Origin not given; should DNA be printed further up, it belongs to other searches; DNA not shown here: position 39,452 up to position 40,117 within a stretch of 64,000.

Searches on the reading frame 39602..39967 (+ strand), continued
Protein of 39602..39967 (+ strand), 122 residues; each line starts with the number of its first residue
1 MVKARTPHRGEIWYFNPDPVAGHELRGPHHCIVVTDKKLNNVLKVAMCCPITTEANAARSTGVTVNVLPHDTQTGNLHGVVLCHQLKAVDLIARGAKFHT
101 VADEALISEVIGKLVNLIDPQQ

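Call 53: predict_structure(alignment_id=A3)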
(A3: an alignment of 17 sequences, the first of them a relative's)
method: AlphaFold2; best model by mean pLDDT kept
length: 89 residues; sequences in the alignment: 17
mean_pLDDT: 71.0   pTM: 0.36
mean pLDDT of the five models: 71.0, 70.8, 69.7, 67.5, 57.7
residues with pLDDT >= 90: 2; 70-90: 59; 50-70: 16; < 50: 12
segments of 3 or more residues with pLDDT < 50: 82-89
pLDDT, mean of each block of 10 residues (from residue 1): 76 81 81 84 73 61 75 61 45
secondary structure, 60 per line:
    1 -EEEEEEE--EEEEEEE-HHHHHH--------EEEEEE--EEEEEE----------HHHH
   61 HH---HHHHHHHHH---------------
elements in order: E2-8 E11-17 H19-24 E33-38 E41-46 H57-62 H66-74

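Call 59: fold_search(model_id=the predicted structure, library=pdb)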
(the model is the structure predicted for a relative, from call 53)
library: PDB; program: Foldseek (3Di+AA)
matches with E <= 10: 113; with E <= 0.001: 0
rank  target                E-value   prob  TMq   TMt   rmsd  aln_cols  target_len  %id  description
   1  1ub4_C                1.6e-02  1.00  0.47  0.54   6.5        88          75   15  crystal structure of MazEF complex (released 2003-05-20)
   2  5l6l_E                4.6e-02  0.91  0.31  0.41  12.0        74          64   22  Structure of Caulobacter crescentus VapBC1 bound to operator DNA (released 2016-12-28)
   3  5k8j_A                7.1e-02  0.80  0.31  0.34  14.3        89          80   19  Structure of Caulobacter crescentus VapBC1 (apo form) (released 2016-12-28)
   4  5l6l_D                1.2e-01  0.72  0.32  0.34  15.6        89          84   20  Structure of Caulobacter crescentus VapBC1 bound to operator DNA (released 2016-12-28)
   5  5l6m_I                1.7e-01  0.75  0.32  0.40  11.7        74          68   23  Structure of Caulobacter crescentus VapBC1 (VapB1deltaC:VapC1 form) (released 2016-12-28)
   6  5l6m_A                1.7e-01  0.60  0.31  0.41  14.3        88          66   19  Structure of Caulobacter crescentus VapBC1 (VapB1deltaC:VapC1 form) (released 2016-12-28)
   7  9a4b_A                2.0e-01  0.85  0.36  0.34   9.4        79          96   19  Integrative model of ABRB-ATPE by crosslinking MS and deep learning (released 2024-09-18)
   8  5l6l_A                2.2e-01  0.66  0.31  0.41  11.9        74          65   22  Structure of Caulobacter crescentus VapBC1 bound to operator DNA (released 2016-12-28)
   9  5l6l_H                2.5e-01  0.51  0.32  0.35  15.5        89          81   20  Structure of Caulobacter crescentus VapBC1 bound to operator DNA (released 2016-12-28)
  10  5l6m_D                2.5e-01  0.47  0.31  0.37  15.4        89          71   20  Structure of Caulobacter crescentus VapBC1 (VapB1deltaC:VapC1 form) (released 2016-12-28)
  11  5l6m_H                3.1e-01  0.44  0.31  0.39  15.4        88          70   20  Structure of Caulobacter crescentus VapBC1 (VapB1deltaC:VapC1 form) (released 2016-12-28)
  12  5k8j_D                3.5e-01  0.51  0.30  0.38  12.8        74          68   23  Structure of Caulobacter crescentus VapBC1 (apo form) (released 2016-12-28)
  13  5l6m_E                4.2e-01  0.41  0.31  0.40  10.9        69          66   20  Structure of Caulobacter crescentus VapBC1 (VapB1deltaC:VapC1 form) (released 2016-12-28)
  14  7xi6_A                4.2e-01  0.30  0.26  0.33   5.7        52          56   31  Crystal structure of C56 from pSSVi (released 2023-04-19)
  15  6nkl_D                5.5e-01  0.38  0.33  0.39   8.3        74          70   20  2.2 A resolution structure of VapBC-1 from nontypeable Haemophilus influenzae (released 2019-04-10)
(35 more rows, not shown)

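Call 69: search_protein_families(proteins=[window:39602-39967:+, P0037], library=ncbifam, max_evalue=0.01)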
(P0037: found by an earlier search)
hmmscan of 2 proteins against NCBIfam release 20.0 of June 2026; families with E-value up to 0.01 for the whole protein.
window:39602-39967:+ (122 aa): 3 families
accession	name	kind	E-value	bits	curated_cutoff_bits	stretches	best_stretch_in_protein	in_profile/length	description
NF052489.1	TAtMazFAgrob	equivalog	2.7e-26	91.7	150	1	2-121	1-118/118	type II toxin-antitoxin system toxin MazF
NF007320.0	PRK09812.1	equivalog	6.5e-17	61.7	129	1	1-118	1-115/116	type II toxin-antitoxin system ChpB family toxin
NF007386.0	PRK09907.1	equivalog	3.7e-11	43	120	1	1-116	1-108/111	endoribonuclease MazF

P0037 (89 aa): 4 families
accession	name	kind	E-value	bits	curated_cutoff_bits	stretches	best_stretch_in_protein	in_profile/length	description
NF052488.1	TAtMazEAgrob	equivalog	1.3e-09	38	130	1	3-84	4-82/87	type II toxin-antitoxin system antitoxin MazE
TIGR01439.1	lp_hng_hel_AbrB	domain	0.00017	21.2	28.3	1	14-45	9-41/44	transcriptional regulator, AbrB family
TIGR02609.1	doc_partner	hypoth_equivalog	0.00095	19.5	55.9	1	5-49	2-46/74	putative addiction module antidote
NF047400.1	MazE_PemI_antitoxin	equivalog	0.0083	16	50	0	5-39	1-31/68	type II toxin-antitoxin system PemI/MazE family antitoxin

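Call 70: search_protein_families(proteins=[window:39602-39967:+, P0037], library=padloc, max_evalue=0.01)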
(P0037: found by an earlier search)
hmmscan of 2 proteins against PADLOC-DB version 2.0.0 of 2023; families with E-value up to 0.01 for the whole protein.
window:39602-39967:+ (122 aa): 0 families

P0037 (89 aa): 0 families

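Call 73: find_encoding_contigs(protein=P0038, flank=1500, max_places=3)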
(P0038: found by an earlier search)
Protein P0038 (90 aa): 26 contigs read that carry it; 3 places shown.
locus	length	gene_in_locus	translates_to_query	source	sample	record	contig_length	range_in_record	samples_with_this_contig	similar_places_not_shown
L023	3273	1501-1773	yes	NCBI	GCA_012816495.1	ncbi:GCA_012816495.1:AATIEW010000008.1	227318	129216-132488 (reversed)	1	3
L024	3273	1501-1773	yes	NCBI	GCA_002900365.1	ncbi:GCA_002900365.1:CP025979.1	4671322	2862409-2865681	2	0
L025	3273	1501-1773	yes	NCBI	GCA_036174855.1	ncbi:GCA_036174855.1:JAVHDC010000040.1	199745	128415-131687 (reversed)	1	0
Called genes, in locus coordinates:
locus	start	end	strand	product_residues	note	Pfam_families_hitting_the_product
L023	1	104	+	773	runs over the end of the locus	PF00009:GTP_EFTU (faint), PF01926:MMR_HSR1, PF02421:FeoB_N, PF17910:FeoB_Cyto, PF07670:Gate, PF07664:FeoB_C, PF07670:Gate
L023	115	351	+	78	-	PF09012:FeoC, PF01978:TrmB (weak)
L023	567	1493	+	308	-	-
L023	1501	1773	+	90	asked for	-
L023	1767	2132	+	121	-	PF02452:PemK_toxin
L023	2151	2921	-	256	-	PF00561:Abhydrolase_1, PF12146:Hydrolase_4, PF12697:Abhydrolase_6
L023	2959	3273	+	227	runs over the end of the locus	PF00156:Pribosyltran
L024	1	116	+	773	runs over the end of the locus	PF00009:GTP_EFTU (faint), PF01926:MMR_HSR1, PF02421:FeoB_N, PF17910:FeoB_Cyto, PF07670:Gate, PF07664:FeoB_C, PF07670:Gate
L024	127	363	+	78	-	PF09012:FeoC, PF01978:TrmB (weak)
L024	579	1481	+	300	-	PF04754:Transposase_31, PF27070:HTH_Rpn_C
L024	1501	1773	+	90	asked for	-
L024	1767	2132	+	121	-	PF02452:PemK_toxin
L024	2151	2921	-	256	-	PF00561:Abhydrolase_1, PF12146:Hydrolase_4, PF12697:Abhydrolase_6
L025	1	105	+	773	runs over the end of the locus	PF00009:GTP_EFTU (faint), PF01926:MMR_HSR1, PF02421:FeoB_N, PF17910:FeoB_Cyto, PF07670:Gate, PF07664:FeoB_C, PF07670:Gate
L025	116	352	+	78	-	PF09012:FeoC, PF01978:TrmB (weak)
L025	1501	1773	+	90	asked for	-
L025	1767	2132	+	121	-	PF02452:PemK_toxin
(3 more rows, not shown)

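Call 78: find_encoding_contigs(protein=P0222, flank=1200, max_places=6)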
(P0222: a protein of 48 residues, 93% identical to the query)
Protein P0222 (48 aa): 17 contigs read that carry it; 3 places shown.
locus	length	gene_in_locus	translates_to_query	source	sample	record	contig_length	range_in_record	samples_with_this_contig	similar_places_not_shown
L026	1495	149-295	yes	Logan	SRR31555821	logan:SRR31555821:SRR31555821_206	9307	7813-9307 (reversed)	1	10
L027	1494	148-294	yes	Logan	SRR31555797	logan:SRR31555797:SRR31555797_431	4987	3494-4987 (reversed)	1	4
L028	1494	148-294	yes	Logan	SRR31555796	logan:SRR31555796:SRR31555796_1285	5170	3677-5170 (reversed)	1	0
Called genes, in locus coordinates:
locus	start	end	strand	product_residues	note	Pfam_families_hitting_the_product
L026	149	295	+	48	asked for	-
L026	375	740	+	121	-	PF02452:PemK_toxin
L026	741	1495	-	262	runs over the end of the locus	PF00561:Abhydrolase_1, PF00975:Thioesterase (weak), PF12146:Hydrolase_4, PF12697:Abhydrolase_6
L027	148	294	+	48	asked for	-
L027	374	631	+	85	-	PF02452:PemK_toxin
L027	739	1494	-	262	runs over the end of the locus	PF00561:Abhydrolase_1, PF00975:Thioesterase (weak), PF12146:Hydrolase_4, PF12697:Abhydrolase_6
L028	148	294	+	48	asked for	-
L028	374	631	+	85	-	PF02452:PemK_toxin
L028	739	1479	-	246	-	PF00561:Abhydrolase_1, PF00975:Thioesterase (weak), PF12146:Hydrolase_4, PF12697:Abhydrolase_6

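Call 79: find_encoding_contigs(protein=P0221, flank=1200, max_places=4)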
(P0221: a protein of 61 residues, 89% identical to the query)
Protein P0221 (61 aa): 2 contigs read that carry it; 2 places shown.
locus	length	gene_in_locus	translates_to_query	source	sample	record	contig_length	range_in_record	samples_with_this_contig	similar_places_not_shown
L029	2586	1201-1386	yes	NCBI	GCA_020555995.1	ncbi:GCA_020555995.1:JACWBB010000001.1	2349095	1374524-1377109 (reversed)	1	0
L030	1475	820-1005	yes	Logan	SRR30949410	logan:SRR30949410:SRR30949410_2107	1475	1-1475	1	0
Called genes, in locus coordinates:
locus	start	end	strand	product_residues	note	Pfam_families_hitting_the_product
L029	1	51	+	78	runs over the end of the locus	PF09012:FeoC, PF01978:TrmB (weak)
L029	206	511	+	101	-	PF04754:Transposase_31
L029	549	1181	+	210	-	PF04754:Transposase_31, PF27070:HTH_Rpn_C (weak)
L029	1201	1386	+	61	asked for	-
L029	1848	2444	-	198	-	PF00561:Abhydrolase_1, PF12146:Hydrolase_4, PF12697:Abhydrolase_6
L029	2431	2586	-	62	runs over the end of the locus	PF00561:Abhydrolase_1, PF12697:Abhydrolase_6 (weak)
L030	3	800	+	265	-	?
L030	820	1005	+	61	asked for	-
